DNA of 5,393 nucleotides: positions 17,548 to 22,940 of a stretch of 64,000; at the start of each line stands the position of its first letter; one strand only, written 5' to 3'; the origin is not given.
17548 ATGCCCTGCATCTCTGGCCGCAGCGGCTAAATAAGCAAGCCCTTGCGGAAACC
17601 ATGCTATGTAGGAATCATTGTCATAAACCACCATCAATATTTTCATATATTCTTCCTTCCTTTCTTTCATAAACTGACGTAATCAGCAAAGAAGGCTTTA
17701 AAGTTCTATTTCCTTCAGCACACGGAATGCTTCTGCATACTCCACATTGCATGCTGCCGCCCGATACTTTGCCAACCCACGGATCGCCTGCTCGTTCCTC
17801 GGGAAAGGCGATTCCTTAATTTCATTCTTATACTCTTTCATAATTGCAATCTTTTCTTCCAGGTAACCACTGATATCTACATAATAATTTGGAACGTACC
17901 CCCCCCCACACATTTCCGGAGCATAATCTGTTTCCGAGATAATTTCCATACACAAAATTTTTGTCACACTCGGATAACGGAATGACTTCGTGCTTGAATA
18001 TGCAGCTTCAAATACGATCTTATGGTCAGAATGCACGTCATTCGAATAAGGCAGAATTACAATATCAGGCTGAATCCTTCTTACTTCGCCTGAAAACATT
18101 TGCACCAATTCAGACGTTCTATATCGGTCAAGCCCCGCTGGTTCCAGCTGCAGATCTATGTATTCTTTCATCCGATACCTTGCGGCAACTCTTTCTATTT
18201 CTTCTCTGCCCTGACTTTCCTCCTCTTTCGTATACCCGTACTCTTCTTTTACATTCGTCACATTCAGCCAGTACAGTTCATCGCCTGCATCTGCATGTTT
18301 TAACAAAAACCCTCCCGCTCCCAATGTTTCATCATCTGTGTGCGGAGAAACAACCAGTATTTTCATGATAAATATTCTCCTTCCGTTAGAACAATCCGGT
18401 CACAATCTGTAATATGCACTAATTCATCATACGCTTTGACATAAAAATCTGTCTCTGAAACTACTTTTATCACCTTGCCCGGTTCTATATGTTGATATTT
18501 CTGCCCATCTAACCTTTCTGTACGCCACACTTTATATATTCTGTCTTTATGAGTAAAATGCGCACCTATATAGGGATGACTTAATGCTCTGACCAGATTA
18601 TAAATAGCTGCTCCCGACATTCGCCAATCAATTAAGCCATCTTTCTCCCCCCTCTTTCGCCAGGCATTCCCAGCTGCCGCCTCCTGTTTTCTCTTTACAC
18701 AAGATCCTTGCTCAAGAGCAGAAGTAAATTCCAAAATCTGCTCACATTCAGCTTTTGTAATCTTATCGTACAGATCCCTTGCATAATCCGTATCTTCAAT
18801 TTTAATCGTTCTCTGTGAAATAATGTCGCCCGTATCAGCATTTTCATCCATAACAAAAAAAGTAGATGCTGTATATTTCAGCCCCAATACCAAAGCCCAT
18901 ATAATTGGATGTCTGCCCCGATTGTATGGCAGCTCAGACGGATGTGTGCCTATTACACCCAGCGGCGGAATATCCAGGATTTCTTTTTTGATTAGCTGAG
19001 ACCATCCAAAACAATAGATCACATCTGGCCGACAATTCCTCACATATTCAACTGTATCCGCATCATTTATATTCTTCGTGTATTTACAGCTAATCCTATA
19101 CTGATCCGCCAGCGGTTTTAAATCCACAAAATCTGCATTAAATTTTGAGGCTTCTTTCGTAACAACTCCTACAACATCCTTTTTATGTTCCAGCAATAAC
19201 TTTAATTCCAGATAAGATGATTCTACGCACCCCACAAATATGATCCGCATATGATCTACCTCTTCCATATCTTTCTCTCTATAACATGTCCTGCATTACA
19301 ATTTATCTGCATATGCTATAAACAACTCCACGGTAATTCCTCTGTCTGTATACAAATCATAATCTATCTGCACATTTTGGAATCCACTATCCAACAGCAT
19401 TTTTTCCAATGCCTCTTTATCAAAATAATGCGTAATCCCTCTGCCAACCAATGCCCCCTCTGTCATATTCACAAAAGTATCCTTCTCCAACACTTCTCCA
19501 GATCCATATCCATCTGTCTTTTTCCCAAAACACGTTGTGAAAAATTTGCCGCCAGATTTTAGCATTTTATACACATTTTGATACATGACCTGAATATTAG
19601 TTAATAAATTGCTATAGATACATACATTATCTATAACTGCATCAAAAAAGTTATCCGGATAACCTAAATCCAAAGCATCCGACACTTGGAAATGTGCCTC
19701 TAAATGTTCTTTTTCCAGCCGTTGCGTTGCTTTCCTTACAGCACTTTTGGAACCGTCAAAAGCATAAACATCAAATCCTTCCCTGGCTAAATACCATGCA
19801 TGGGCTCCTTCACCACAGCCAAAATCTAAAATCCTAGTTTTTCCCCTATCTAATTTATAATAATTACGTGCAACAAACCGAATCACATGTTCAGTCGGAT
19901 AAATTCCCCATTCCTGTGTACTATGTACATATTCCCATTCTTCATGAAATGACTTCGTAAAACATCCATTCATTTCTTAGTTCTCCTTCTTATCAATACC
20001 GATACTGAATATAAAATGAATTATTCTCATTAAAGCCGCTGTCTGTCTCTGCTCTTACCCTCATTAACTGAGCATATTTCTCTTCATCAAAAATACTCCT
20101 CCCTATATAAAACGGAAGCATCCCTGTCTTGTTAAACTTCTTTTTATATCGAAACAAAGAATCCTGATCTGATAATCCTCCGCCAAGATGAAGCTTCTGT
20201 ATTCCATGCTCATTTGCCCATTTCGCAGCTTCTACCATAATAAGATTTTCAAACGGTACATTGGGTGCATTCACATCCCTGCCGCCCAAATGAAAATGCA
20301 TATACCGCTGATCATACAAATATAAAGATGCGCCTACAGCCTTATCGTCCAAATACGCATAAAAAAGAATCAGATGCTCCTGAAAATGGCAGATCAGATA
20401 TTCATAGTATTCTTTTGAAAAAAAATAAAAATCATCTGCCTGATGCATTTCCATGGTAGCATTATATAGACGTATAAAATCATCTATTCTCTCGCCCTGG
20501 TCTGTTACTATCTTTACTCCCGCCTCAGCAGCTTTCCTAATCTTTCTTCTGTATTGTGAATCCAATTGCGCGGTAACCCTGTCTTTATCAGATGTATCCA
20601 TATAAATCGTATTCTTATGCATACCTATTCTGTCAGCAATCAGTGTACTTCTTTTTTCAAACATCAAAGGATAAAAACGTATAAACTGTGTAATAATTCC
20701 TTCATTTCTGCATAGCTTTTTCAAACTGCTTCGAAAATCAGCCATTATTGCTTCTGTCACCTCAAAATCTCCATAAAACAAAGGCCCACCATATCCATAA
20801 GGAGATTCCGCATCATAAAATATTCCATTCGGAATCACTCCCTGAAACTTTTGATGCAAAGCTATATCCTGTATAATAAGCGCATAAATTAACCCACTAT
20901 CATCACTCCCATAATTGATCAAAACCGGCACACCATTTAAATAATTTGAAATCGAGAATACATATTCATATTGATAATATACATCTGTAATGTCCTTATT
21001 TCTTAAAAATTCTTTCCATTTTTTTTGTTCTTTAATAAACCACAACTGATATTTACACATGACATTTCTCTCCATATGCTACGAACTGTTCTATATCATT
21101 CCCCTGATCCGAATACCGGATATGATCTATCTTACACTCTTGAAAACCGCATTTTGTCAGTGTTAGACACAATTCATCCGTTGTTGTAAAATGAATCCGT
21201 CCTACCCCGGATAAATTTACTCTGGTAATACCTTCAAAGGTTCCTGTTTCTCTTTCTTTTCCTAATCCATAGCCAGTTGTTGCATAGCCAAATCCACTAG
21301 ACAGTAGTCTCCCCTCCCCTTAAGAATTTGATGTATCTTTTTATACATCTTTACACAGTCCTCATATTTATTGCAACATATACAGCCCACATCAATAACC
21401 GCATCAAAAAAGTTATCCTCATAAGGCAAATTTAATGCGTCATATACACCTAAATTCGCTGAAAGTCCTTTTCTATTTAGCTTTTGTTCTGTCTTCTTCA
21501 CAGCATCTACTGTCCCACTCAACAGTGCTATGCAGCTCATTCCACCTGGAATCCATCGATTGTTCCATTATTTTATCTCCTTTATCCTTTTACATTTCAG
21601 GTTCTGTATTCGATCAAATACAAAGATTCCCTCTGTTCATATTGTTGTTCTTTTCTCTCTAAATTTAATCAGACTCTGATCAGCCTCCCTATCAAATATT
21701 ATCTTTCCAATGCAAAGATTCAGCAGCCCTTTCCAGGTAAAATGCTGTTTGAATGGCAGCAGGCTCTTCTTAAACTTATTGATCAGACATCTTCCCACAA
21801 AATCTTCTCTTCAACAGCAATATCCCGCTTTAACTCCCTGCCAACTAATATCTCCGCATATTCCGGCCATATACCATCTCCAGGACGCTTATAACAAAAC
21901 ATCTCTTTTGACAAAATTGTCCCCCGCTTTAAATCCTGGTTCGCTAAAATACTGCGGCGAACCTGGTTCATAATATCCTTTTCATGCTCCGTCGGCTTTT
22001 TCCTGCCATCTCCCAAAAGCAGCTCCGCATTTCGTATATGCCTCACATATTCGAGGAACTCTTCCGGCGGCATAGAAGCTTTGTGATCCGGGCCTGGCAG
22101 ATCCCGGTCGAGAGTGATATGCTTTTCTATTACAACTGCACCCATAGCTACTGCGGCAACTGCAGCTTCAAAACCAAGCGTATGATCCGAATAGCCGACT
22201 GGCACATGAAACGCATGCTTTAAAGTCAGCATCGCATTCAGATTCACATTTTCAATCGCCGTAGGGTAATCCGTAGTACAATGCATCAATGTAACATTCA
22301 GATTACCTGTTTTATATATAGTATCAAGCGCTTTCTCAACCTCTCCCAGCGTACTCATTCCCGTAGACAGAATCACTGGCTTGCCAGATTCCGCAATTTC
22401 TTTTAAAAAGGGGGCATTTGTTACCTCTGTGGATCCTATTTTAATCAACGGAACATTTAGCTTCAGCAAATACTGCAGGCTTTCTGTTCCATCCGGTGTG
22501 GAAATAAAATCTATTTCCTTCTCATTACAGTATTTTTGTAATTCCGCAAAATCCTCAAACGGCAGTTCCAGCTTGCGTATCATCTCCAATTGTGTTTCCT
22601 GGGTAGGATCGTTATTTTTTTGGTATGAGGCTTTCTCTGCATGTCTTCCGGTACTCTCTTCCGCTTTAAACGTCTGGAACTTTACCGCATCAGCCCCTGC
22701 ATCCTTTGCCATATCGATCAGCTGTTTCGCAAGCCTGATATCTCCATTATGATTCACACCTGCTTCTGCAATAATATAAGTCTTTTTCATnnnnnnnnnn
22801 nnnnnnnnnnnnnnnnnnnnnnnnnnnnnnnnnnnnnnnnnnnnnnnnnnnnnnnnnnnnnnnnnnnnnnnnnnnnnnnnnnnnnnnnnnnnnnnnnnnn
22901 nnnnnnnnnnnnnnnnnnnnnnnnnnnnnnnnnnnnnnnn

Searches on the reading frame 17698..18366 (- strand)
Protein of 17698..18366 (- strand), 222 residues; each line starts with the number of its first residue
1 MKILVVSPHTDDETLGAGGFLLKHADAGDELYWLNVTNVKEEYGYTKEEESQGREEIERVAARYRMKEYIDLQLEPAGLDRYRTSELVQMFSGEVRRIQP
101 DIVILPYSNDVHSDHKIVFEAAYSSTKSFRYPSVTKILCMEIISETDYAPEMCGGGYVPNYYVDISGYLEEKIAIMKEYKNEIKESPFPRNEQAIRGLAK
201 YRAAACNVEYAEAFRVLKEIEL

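Call 10: search_protein_families(library=pfam, proteins=[window:17698-18366:-], max_evalue=0.001)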
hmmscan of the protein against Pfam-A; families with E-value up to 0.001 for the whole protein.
window:17698-18366:- (222 aa): 1 family
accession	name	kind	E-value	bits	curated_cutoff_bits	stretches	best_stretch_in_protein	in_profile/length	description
PF02585.22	PIG-L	-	1e-19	71.7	28.2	1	4-123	1-126/129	GlcNAc-PI de-N-acetylase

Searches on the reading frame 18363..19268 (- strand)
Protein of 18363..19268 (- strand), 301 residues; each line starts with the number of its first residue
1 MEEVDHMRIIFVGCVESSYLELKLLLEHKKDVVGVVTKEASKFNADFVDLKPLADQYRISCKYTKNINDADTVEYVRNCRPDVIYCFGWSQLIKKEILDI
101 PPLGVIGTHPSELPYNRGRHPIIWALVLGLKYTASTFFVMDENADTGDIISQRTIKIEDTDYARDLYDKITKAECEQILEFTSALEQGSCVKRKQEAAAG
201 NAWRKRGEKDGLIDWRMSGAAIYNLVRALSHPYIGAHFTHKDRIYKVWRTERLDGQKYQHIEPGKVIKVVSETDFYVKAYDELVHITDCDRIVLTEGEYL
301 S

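Call 10: search_protein_families(library=pfam, proteins=[window:18363-19268:-], max_evalue=0.001)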
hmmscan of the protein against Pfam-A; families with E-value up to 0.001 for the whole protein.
window:18363-19268:- (301 aa): 2 families
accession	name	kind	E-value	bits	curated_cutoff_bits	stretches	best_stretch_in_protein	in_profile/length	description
PF00551.24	Formyl_trans_N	-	1.7e-23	83.8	26.1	1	28-179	26-178/181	Formyl transferase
PF02911.23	Formyl_trans_C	-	1.7e-13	51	21.1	1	209-288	5-81/100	Formyl transferase, C-terminal domain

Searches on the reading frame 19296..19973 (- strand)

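Call 10: search_protein_families(library=pfam, proteins=[window:19296-19973:-], max_evalue=0.001)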
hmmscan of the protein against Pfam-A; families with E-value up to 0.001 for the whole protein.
window:19296-19973:- (225 aa): 11 families
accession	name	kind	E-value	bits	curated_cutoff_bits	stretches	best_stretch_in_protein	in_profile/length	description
PF13649.12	Methyltransf_25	-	4.9e-18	66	27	1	48-142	1-97/97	Methyltransferase domain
PF13847.12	Methyltransf_31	-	8.3e-18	64.9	27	1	44-150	3-113/145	Methyltransferase domain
PF08241.18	Methyltransf_11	-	4.7e-17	62.8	21.2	1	49-145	1-94/95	Methyltransferase domain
PF13489.12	Methyltransf_23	-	2.6e-13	50.5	27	1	32-202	11-163/164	Methyltransferase domain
PF08242.18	Methyltransf_12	-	5.2e-11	43.6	30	1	49-144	1-98/98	Methyltransferase domain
PF05175.20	MTS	-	4.1e-09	36.7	23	1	45-145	32-137/170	Methyltransferase small domain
PF03848.20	TehB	-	2.6e-08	34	20.4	1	46-143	32-129/193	Tellurite resistance protein TehB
PF01209.24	Ubie_methyltran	-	9e-08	32.2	20.1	1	43-151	46-156/233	ubiE/COQ5 methyltransferase family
PF06325.19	PrmA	-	1.8e-06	28.2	22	1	40-146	157-258/296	Ribosomal protein L11 methyltransferase (PrmA)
PF05148.21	Methyltransf_8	-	0.0001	22.7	27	0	15-145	48-155/219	Hypothetical methyltransferase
PF02353.26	CMAS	-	0.00039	20.2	27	1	40-154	59-172/273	Mycolic acid cyclopropane synthetase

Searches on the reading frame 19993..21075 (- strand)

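Call 10: search_protein_families(library=pfam, proteins=[window:19993-21075:-], max_evalue=0.001)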
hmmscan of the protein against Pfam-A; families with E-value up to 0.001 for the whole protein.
window:19993-21075:- (360 aa): 3 families
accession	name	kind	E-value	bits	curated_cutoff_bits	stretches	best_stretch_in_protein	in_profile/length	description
PF13480.13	Acetyltransf_6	-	2.8e-14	53.9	22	1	173-311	5-142/143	Acetyltransferase (GNAT) domain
PF02388.22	FemAB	-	3.6e-11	43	24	1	156-244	155-240/406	FemAB family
PF04339.18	FemAB_like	-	6.7e-09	35.8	27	1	116-298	122-312/369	Peptidogalycan biosysnthesis/recognition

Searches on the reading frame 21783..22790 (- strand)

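Call 10: search_protein_families(library=pfam, proteins=[window:21783-22790:-], max_evalue=0.001)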
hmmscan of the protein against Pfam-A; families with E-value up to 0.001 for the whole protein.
window:21783-22790:- (335 aa): 2 families
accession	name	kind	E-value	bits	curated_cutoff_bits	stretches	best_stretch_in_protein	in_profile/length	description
PF03102.20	NeuB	-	9.2e-97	323.7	22.1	1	24-264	1-241/241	NeuB family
PF08666.17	SAF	-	1.2e-06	29.4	21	1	278-334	1-61/63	SAF domain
